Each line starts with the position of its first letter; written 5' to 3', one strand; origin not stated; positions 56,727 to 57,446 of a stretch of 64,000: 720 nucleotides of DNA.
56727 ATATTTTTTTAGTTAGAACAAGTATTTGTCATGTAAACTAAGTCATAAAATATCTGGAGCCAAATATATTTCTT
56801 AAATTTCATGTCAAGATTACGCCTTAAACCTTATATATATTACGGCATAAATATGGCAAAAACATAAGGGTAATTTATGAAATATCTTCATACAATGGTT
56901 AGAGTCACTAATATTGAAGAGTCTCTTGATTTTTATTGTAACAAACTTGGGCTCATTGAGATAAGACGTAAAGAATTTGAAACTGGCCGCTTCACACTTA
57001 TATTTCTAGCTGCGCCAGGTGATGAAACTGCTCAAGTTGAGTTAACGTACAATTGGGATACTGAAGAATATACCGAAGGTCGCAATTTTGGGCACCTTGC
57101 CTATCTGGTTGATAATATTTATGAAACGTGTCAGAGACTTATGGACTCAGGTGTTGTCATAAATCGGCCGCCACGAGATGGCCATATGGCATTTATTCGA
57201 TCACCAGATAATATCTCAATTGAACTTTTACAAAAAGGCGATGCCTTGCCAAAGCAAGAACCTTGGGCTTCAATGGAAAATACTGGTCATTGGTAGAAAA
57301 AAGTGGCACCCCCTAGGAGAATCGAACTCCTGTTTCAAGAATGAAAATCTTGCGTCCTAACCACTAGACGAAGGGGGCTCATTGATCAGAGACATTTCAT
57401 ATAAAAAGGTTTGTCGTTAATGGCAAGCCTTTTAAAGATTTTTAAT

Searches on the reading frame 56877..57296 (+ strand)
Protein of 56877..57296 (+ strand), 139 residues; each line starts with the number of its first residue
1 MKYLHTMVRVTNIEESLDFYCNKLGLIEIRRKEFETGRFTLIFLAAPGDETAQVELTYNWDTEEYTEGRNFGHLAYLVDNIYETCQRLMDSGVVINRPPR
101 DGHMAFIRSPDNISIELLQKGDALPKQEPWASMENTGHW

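Call 38: list_cluster_members(proteins=[window:56877-57296:+, window:19753-20469:-, window:55764-56378:-, window:49758-50867:-, window:30705-32201:+, window:10749-11141:+, window:1775-2674:-, window:5509-6072:-, window:39573-40223:+, window:51675-55154:-])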
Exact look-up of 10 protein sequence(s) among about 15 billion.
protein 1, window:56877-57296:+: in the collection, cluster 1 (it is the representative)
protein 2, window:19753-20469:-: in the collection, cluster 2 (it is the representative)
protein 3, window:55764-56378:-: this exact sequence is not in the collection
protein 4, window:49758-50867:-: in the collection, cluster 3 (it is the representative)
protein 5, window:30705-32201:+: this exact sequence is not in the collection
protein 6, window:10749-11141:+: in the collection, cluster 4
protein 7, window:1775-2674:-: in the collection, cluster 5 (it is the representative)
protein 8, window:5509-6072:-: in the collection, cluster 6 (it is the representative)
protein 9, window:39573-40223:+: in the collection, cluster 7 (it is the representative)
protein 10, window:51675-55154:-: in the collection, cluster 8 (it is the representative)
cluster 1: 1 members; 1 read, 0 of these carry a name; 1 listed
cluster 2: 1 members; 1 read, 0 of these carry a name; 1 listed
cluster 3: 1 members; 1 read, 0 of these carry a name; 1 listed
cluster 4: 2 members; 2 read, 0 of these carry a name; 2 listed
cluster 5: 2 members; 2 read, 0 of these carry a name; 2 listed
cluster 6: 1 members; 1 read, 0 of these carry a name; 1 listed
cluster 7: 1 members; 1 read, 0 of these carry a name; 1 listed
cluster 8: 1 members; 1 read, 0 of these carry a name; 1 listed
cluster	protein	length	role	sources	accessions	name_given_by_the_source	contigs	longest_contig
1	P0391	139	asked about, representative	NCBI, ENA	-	-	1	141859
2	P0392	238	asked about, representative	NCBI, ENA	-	-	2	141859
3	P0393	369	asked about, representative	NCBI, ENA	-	-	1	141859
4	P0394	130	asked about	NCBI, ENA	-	-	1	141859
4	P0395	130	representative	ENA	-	-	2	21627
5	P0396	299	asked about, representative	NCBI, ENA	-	-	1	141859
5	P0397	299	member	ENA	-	-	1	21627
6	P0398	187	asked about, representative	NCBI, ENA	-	-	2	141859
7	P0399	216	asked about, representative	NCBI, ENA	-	-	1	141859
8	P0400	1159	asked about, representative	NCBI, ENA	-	-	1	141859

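Call 40: find_encoding_contigs(protein=P0396, flank=10000, max_places=4)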
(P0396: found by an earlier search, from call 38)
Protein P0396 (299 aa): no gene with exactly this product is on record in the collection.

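Call 41: find_encoding_contigs(protein=P0397, flank=10000, max_places=4)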
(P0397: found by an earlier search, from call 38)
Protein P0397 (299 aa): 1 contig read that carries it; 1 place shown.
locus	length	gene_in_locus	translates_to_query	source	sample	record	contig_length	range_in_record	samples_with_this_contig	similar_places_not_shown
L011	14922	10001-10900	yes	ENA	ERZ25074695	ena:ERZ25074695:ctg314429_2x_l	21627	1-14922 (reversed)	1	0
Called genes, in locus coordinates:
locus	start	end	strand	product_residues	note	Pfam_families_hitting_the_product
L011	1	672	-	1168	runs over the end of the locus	PF01839:FG-GAP (faint), PF03534:SpvB, PF13517:FG-GAP_3, PF12256:TcdB_toxin_midN (weak)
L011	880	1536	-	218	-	PF07963:N_methyl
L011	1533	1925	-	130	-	PF07963:N_methyl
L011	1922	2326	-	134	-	-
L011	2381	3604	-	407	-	PF28597:T2SSF_N (weak), PF00482:T2SSF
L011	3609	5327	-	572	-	PF05157:MshEN, PF00437:T2SSE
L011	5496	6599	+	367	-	PF05137:PilN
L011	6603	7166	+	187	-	PF10741:T2SSM_b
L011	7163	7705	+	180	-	-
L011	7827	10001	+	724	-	PF21305:type_II_gspD_N0, PF03958:Secretin_N, PF00263:Secretin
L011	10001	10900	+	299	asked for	PF21687:T2SSK_1st, PF12836:HHH_3 (faint)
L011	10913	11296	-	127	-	PF01850:PIN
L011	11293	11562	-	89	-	PF02604:PhdYeFM_antitox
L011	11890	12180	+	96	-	PF05015:HigB-like_toxin (weak)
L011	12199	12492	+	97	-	PF01381:HTH_3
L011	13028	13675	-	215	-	PF12796:Ank_2 (weak), PF13637:Ank_4 (faint)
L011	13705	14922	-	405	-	?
